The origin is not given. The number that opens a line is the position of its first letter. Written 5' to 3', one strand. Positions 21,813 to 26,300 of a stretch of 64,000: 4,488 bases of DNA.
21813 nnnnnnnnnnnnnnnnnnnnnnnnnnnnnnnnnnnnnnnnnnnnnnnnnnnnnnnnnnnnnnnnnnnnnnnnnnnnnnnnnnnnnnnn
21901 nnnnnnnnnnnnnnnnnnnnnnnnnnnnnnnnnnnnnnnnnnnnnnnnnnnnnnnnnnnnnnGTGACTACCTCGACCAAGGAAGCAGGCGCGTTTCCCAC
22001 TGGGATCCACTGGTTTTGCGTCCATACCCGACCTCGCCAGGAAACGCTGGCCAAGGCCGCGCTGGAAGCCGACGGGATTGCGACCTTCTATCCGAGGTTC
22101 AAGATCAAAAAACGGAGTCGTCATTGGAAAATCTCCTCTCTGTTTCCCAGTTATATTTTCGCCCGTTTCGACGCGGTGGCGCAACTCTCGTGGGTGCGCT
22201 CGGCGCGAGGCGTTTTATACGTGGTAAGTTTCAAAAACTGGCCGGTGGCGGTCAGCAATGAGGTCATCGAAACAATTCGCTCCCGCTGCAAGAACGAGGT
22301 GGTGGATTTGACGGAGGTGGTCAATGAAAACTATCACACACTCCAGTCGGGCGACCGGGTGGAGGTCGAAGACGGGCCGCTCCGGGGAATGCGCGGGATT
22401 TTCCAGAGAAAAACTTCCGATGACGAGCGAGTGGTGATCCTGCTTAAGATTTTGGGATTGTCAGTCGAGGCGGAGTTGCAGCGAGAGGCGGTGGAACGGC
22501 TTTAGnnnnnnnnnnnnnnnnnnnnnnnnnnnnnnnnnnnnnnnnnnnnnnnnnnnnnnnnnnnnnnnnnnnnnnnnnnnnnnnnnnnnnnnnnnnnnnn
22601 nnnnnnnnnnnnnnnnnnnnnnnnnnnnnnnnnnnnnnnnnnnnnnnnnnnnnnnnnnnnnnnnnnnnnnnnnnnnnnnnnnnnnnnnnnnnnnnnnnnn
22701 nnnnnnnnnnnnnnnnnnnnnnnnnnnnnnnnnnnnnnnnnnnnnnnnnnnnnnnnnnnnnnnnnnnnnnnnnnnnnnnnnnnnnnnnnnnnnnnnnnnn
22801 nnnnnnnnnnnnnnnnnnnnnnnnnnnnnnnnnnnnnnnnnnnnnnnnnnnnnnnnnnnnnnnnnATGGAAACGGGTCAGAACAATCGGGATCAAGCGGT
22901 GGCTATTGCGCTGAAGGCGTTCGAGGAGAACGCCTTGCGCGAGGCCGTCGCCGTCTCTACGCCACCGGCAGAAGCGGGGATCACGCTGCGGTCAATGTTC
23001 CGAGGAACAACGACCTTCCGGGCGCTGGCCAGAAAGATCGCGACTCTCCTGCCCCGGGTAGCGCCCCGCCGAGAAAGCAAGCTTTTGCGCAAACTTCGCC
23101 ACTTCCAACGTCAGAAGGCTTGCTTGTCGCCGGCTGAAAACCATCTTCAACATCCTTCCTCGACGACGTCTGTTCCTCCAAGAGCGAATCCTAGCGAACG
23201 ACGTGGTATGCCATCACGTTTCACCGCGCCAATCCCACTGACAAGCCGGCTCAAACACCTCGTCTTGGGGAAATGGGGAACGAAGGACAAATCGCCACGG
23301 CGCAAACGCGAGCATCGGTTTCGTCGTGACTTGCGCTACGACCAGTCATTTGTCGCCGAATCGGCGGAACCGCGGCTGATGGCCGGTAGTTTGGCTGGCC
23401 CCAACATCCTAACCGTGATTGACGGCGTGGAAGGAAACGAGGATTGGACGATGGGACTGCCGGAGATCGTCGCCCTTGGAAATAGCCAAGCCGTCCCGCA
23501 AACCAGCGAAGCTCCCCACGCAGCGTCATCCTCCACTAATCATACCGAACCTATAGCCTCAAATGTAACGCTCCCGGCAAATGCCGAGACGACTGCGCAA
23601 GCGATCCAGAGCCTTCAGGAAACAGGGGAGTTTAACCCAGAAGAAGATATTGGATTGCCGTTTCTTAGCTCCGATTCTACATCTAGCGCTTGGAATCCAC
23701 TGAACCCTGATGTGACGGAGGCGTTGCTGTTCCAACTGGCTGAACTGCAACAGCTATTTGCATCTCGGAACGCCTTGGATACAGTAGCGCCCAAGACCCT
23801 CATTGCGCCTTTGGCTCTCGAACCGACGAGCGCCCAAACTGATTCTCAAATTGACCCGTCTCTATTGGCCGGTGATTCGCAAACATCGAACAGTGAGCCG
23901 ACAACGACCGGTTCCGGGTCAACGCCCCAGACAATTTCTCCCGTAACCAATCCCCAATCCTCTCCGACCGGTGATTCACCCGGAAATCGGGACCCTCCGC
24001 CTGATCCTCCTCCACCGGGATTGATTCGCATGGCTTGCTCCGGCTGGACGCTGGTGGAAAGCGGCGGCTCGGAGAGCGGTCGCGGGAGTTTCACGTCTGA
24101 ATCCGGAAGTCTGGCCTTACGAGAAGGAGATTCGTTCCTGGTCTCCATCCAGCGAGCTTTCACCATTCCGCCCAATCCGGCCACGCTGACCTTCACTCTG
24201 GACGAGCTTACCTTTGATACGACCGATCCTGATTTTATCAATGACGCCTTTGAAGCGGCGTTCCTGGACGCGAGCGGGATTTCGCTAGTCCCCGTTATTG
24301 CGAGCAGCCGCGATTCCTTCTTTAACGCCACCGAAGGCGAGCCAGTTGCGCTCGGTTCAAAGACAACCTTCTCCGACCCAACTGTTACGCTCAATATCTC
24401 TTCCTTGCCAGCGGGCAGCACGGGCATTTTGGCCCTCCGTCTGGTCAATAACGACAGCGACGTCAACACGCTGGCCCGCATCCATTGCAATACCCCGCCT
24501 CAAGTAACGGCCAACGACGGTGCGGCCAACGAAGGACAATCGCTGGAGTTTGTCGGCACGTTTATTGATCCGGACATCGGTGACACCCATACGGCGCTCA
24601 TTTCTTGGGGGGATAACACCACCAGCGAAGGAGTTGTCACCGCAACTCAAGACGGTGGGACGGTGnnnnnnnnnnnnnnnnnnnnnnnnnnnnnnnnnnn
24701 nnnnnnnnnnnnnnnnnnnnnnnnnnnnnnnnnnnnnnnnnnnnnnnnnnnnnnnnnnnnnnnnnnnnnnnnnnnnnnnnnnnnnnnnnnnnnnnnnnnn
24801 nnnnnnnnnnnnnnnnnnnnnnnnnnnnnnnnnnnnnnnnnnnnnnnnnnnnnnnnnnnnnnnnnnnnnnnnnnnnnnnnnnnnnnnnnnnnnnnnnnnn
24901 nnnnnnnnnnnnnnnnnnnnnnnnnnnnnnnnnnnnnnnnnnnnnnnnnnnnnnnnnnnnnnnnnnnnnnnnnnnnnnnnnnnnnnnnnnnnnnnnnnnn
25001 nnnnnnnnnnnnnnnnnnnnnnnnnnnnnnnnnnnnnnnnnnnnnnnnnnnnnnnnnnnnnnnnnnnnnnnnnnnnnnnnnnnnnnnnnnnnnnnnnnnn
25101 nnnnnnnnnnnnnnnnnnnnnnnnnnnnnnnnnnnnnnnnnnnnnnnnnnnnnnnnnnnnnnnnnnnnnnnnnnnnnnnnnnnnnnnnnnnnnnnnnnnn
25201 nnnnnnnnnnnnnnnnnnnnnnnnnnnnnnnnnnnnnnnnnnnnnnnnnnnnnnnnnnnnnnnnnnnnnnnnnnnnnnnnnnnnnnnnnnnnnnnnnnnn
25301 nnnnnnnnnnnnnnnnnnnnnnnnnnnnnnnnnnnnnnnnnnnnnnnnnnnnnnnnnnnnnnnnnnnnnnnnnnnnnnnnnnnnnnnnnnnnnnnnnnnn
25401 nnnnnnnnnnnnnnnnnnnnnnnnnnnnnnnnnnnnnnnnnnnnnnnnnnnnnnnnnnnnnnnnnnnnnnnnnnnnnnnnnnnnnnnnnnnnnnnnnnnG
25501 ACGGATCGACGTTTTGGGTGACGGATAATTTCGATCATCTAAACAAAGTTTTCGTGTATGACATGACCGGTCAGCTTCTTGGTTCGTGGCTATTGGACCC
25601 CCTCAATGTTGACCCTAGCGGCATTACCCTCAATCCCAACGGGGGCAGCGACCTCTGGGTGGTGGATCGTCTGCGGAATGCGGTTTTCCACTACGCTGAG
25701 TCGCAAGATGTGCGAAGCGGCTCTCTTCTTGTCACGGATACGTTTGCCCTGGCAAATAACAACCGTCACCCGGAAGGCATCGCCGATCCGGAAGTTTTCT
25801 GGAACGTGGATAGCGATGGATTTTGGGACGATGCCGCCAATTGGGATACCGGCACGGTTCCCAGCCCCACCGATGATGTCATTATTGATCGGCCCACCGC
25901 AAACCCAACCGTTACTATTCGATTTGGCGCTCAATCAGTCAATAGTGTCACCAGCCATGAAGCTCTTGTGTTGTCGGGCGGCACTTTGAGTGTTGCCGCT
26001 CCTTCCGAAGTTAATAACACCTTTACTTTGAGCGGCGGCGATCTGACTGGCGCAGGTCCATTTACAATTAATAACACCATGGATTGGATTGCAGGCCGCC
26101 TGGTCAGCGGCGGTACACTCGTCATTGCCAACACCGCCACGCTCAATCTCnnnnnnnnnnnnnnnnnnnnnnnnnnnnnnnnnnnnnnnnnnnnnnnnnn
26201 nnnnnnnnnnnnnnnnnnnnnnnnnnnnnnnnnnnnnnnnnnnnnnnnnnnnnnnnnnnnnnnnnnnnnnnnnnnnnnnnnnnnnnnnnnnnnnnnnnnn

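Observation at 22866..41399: Giant 6177-aa adhesin-like RHS polymorphic toxin with modular architecture and no obvious secretion partner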

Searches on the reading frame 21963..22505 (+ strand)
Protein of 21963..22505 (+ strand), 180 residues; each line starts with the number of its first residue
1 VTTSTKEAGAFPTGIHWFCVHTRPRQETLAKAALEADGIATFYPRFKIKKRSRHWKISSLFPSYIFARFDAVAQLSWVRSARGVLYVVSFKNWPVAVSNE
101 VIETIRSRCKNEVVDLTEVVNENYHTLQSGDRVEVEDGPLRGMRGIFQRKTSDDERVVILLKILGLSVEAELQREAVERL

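Call 8: search_protein_families(library=ncbifam, proteins=[window:21963-22502:+], max_evalue=0.01)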
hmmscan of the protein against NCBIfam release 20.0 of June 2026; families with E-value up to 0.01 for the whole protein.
window:21963-22502:+ (180 aa): 5 families
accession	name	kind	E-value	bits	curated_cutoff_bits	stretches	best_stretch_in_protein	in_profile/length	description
TIGR01955.1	RfaH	equivalog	5.6e-28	97.9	144.5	1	17-177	1-158/159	transcription/translation regulatory transformer protein RfaH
NF033644.1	antiterm_UpxY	subfamily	6.1e-23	81.6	100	1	17-175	1-162/164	UpxY family transcription antiterminator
NF006534.0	PRK09014.1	equivalog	1.1e-22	80.7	124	1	16-177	3-159/162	transcription/translation regulatory transformer protein RfaH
NF033641.1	antiterm_LoaP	exception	1.4e-10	41.5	125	1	17-177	1-164/166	antiterminator LoaP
TIGR00922.1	nusG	equivalog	1.5e-10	41.2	135.7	1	47-179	43-171/172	transcription termination/antitermination protein NusG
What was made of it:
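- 21963..22505 (+): RfaH/UpxY-like NusG paralog (180 aa), directly upstream of the giant gene and in the same orientation. TIGR01955 RfaH 97.9 bits (cut-off 144.5) and NF033644 UpxY 81.6 bits (cut-off 100) (call 8).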

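Call 11: find_encoding_contigs(protein=window:21963-22505:+, flank=10000, max_places=6)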
Protein window:21963-22505:+ (180 aa): 3 contigs read that carry it; 3 places shown.
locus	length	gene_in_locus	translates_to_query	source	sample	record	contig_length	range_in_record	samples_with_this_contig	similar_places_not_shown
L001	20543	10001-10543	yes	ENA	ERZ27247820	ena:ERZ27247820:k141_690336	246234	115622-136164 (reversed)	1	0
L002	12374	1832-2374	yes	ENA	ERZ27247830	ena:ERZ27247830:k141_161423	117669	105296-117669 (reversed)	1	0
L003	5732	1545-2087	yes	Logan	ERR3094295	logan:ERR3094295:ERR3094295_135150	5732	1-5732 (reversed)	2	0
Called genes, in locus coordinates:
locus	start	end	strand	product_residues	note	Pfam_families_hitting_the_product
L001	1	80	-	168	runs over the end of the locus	-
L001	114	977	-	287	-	PF07963:N_methyl (weak)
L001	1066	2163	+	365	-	PF00356:LacI, PF13377:Peripla_BP_3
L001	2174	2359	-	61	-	-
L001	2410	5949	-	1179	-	PF02811:PHP, PF07733:DNA_pol3_alpha, PF17657:DNA_pol3_finger, PF14579:HHH_6, PF01336:tRNA_anti-codon (weak)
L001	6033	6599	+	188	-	-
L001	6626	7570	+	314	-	-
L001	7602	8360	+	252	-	PF02585:PIG-L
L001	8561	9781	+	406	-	PF00589:Phage_integrase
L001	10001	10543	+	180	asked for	PF02357:NusG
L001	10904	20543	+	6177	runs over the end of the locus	PF18911:PKD_4, PF03160:Calx-beta, PF05345:He_PIG, PF17963:Big_9, PF17210:SdrD_B, PF05345:He_PIG, PF05345:He_PIG, PF17963:Big_9, +15 more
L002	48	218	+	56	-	-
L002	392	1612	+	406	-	PF00589:Phage_integrase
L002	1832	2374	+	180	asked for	PF02357:NusG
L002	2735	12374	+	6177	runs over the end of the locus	PF18911:PKD_4, PF03160:Calx-beta, PF05345:He_PIG, PF17963:Big_9, PF17210:SdrD_B, PF05345:He_PIG, PF05345:He_PIG, PF17963:Big_9, +15 more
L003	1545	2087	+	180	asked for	PF02357:NusG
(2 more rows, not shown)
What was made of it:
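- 21963..22505 (+): PF02357 NusG (call 11).
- Closest known: RfaH/UpxY/LoaP-type specialised NusG paralogs. Same: A NusG-family protein (PF02357; call 11) whose RfaH and UpxY matches span nearly its full length (call 8), placed at the head of a very long transcription unit.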

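Call 52: find_related_loci(query=window:21963-22502:+, collection=genome_contigs, flank=10000)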
Query window:21963-22502:+ (180 aa) in genome_contigs; peptide patterns used: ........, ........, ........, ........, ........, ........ (x = any residue, [..] = any of these).
320 stretches matched a pattern; 40 encode a relative of the query (tblastn E <= 1e-3); 40 distinct loci.
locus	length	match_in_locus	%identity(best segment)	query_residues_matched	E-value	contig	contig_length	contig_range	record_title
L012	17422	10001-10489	38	15-180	7e-37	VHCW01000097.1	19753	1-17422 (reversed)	MAG: Verrucomicrobia bacterium isolate M_DeepCast_400m_m2_235 M_DeepCast_400m_m2_235_Ga0194112_10004213, whole genome sh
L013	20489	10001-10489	39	15-180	4e-37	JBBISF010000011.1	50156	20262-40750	MAG: Verrucomicrobiia bacterium isolate PFF170222_bin_367 NODE_684_length_50156_cov_5.341989, whole genome shotgun seque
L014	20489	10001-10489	39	15-180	3e-36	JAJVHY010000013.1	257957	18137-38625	MAG: Verrucomicrobiia bacterium isolate Bin_23R c_000000000212, whole genome shotgun sequence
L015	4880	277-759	35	17-180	5e-32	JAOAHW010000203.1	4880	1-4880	MAG: Syntrophorhabdaceae bacterium isolate SKW74 k141_1373232, whole genome shotgun sequence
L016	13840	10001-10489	37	17-180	2e-30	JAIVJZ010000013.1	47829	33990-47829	MAG: Acidobacteria bacterium isolate MAG9 MTG9_118, whole genome shotgun sequence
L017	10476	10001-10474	34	17-177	6e-30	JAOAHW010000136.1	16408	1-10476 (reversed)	MAG: Syntrophorhabdaceae bacterium isolate SKW74 k141_1054246, whole genome shotgun sequence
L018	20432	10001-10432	41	17-161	3e-29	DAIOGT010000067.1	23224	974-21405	MAG TPA_asm: Pyrinomonadaceae bacterium isolate CTOTU27637 NODE_541_length_23224_cov_16.915059, whole genome shotgun seq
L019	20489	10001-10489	38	17-180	2e-29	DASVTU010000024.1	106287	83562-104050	MAG TPA_asm: Pyrinomonadaceae bacterium isolate SMAG_U3299 k141_176285, whole genome shotgun sequence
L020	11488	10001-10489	35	16-179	8e-29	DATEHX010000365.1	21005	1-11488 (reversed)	MAG TPA_asm: Pyrinomonadaceae bacterium isolate SMAG_U8822 k141_918981, whole genome shotgun sequence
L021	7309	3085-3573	37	16-179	1e-28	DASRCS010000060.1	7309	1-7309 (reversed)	MAG TPA_asm: Pyrinomonadaceae bacterium isolate SMAG_U9959 k141_83516, whole genome shotgun sequence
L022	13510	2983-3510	35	2-178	3e-27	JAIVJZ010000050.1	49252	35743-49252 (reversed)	MAG: Acidobacteria bacterium isolate MAG9 MTG9_126, whole genome shotgun sequence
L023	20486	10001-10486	37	17-180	5e-27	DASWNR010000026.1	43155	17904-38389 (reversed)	MAG TPA_asm: Pyrinomonadaceae bacterium isolate SMAG_U3419 k141_208459, whole genome shotgun sequence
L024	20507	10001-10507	36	12-179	7e-27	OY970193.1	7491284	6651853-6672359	MAG: uncultured Acidobacteriota bacterium isolate MFD09206.bin.1.42 genome assembly, chromosome: 1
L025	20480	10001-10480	34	17-179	2e-26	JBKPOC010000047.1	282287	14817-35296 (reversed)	MAG: Acidobacteriota bacterium isolate GS_HAYS_MAG_00024 GS_HAYS_000003014209, whole genome shotgun sequence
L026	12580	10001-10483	39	17-178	2e-26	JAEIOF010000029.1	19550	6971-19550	MAG: Verrucomicrobia bacterium isolate MAG23 NODE_1808_length_19550_cov_2.951420, whole genome shotgun sequence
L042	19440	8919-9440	32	1-180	2e-23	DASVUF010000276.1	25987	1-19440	MAG TPA_asm: Pyrinomonadaceae bacterium isolate SMAG_U3310 k141_184687, whole genome shotgun sequence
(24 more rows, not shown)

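Call 67: list_cluster_members(proteins=[window:21963-22502:+, window:20523-21740:+, window:42135-42773:+, window:6843-8279:-, window:47811-48950:-])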
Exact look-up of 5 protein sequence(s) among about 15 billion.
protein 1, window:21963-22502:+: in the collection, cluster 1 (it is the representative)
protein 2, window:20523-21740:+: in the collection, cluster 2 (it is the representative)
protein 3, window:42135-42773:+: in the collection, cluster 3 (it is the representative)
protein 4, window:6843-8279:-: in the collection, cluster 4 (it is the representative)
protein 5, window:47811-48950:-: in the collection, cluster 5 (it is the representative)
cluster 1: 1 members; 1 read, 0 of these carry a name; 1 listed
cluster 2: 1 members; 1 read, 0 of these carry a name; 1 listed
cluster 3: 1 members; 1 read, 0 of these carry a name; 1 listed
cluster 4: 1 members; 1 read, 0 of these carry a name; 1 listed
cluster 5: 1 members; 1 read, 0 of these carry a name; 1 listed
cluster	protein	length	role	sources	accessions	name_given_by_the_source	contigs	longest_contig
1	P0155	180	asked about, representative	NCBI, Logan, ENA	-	-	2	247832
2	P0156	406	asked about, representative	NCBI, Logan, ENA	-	-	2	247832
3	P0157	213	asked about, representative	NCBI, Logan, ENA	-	-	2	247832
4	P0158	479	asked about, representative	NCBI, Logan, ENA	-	-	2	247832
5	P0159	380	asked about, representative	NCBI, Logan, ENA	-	-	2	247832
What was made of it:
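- Tried and rejected: Cluster look-ups gave no organism name (call 67).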

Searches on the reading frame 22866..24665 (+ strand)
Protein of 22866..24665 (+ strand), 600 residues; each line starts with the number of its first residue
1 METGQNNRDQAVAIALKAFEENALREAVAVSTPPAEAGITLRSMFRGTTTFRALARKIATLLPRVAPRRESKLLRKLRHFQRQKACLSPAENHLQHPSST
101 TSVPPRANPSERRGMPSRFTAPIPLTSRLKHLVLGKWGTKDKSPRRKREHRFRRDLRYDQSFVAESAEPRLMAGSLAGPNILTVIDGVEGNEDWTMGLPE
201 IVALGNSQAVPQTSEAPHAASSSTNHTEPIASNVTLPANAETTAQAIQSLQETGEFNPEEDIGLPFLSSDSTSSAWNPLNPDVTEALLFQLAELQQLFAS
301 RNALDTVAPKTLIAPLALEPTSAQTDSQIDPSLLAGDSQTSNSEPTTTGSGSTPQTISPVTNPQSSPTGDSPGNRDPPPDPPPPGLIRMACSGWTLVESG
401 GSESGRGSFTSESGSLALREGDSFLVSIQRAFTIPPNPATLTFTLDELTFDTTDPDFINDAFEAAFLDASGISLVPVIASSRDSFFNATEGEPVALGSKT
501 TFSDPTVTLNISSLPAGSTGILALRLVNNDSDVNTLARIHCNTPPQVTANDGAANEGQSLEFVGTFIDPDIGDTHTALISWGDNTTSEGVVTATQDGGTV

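Call 8: search_protein_families(library=ncbifam, proteins=[window:22866-24665:+], max_evalue=0.01)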
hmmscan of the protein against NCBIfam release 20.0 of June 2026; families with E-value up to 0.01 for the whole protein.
window:22866-24665:+ (600 aa): 0 families

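Call 21: search_protein_families(library=pfam, proteins=[window:22866-24485:+], max_evalue=5)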
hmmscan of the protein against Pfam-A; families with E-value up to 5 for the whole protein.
window:22866-24485:+ (540 aa): 0 families
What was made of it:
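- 23421..24032 (+): P/S/T-rich low-complexity linker (aa 186-389). No Pfam hit (call 21).
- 24033..24494 (+): Conserved domain of about 150 aa with no Pfam model, shared with other planctomycete-type large proteins; its fold was not predicted here (a beta-sandwich is only my guess from the sequence). No Pfam family (call 21).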

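Call 29: find_homologous_proteins(query=window:22866-24485:+, max_evalue=0.001)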
Query window:22866-24485:+ (540 aa): 3 proteins with E <= 0.001 among 8000 candidates.
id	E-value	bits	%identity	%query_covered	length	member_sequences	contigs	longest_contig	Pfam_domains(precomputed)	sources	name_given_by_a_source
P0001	1.5e-39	154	54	29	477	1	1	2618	-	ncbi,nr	ncbi:MAG: hypothetical protein L0Z62_39545, partial [Gemmataceae bacterium]|nr:hypothetical protein 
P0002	2.0e-32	131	51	27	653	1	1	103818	PF13620.13,PF17210.10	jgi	jgi:hypothetical protein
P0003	2.1e-13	68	39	27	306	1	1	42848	-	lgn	-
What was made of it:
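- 23421..24032 (+): No homologs found for this part (call 29).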

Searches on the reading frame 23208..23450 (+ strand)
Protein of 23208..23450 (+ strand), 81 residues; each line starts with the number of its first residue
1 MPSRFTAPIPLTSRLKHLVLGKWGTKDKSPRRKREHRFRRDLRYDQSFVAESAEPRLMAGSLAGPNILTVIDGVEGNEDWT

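Call 30: search_protein_families(library=ncbifam, proteins=[window:23208-23450:+], max_evalue=10)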
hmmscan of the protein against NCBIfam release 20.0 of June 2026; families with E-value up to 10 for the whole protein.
window:23208-23450:+ (81 aa): 0 families

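Call 63: search_protein_families(library=ncbifam, proteins=[window:23208-23447:+], max_evalue=10)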
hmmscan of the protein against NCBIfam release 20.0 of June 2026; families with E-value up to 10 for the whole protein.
seq(80 aa): 0 families

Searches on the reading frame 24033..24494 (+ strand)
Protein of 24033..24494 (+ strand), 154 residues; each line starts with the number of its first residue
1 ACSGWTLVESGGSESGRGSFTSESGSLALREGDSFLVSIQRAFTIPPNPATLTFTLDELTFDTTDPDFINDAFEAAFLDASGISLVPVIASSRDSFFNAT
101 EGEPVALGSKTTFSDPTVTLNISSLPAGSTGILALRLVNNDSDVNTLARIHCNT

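Call 61: find_related_loci(query=A3, collection=metagenome_contigs, flank=4000)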
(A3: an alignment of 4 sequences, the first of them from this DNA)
Query A3 (154 aa) in metagenome_contigs; peptide patterns used: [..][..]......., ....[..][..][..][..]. (x = any residue, [..] = any of these).
446 stretches matched a pattern; 75 encode a relative of the query (tblastn E <= 1e-3); 75 distinct loci.
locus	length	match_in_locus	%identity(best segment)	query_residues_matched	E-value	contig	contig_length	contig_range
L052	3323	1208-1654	46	2-150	2e-41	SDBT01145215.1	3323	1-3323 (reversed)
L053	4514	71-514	52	4-150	1e-40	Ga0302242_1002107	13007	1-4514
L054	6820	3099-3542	52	4-150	1e-40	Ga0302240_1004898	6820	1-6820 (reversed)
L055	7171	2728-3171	52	4-150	1e-40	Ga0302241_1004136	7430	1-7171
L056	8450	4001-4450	46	4-153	5e-36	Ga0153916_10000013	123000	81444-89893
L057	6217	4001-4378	48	26-151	4e-32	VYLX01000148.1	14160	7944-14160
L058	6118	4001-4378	48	26-151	4e-32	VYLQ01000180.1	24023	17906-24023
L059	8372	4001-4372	49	27-150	2e-31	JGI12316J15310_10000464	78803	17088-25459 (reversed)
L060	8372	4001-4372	49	27-150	2e-30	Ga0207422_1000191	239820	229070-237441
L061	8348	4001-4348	50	26-143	4e-30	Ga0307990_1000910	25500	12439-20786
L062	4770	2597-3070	45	1-150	5e-30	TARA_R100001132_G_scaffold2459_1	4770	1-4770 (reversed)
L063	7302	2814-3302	43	5-153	2e-29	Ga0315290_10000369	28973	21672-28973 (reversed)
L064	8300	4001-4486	39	1-153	3e-29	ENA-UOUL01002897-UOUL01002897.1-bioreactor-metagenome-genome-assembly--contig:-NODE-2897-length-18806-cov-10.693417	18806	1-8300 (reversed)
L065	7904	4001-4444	43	3-150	6e-29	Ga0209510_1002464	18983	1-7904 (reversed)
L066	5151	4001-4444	43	3-150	1e-28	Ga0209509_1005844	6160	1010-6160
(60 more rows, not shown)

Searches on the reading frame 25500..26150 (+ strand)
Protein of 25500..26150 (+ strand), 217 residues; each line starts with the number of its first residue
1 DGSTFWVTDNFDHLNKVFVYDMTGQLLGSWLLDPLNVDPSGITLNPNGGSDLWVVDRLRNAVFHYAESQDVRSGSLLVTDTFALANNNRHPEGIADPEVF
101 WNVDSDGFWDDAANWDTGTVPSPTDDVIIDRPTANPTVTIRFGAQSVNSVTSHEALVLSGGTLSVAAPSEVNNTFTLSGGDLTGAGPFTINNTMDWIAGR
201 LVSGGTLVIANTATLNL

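Call 21: search_protein_families(library=pfam, proteins=[window:25500-26150:+], max_evalue=5)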
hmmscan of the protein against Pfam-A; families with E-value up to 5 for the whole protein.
window:25500-26150:+ (217 aa): 3 families
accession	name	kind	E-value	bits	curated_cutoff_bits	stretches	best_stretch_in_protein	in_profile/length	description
PF03212.20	Pertactin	-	0.13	12.7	22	1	155-213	3-57/121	Pertactin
PF01436.27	NHL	-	0.3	11.6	20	0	38-64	3-27/28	NHL repeat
PF14828.11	Amnionless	-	0.37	10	30.4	1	109-131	10-32/442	Amnionless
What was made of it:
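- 25107..26015 (+): First propeller-like region (repeated 'G.xxD...lWVxD' blades). The only HMM support is an NHL hit at E 0.3 (call 21).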
